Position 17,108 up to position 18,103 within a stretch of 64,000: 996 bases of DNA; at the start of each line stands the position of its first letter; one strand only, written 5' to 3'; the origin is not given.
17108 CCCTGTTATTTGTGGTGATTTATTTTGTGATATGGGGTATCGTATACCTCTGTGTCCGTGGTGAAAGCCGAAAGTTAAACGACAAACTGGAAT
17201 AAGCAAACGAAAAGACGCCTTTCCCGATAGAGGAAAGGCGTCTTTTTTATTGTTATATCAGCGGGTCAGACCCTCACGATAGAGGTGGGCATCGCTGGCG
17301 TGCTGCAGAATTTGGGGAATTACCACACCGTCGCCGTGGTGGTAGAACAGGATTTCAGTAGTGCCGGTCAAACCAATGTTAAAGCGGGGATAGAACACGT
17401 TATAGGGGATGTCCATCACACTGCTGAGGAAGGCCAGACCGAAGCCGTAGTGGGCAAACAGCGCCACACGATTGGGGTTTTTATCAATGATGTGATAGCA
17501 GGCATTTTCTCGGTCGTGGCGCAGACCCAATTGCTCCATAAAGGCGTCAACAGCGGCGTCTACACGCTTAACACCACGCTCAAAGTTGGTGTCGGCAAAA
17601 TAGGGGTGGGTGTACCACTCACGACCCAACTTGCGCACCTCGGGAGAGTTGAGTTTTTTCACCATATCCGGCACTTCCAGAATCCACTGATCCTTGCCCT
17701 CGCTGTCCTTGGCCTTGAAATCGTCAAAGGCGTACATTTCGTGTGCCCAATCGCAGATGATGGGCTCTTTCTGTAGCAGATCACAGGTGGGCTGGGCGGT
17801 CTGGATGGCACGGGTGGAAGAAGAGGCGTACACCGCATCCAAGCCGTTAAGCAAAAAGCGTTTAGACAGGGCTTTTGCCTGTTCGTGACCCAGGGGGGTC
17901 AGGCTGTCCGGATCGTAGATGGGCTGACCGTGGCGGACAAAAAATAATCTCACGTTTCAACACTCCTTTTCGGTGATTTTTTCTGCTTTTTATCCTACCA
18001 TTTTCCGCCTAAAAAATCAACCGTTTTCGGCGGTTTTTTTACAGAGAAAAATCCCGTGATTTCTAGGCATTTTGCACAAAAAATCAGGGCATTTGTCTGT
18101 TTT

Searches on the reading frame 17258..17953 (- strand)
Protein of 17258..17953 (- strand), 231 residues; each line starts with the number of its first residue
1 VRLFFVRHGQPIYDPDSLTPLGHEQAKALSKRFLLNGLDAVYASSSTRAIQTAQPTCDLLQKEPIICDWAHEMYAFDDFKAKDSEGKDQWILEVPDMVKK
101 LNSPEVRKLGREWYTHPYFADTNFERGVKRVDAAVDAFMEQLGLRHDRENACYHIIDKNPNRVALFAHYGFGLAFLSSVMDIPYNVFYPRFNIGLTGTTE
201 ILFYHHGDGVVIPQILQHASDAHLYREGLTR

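Call 27: search_protein_families(library=pfam, proteins=[window:17258-17953:-], max_evalue=0.001)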
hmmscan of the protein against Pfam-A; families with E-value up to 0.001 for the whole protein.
window:17258-17953:- (231 aa): 1 family
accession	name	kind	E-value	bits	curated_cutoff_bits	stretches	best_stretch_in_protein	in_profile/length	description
PF00300.27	His_Phos_1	-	1.7e-14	54.4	21.7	1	3-208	1-186/194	Histidine phosphatase superfamily (branch 1)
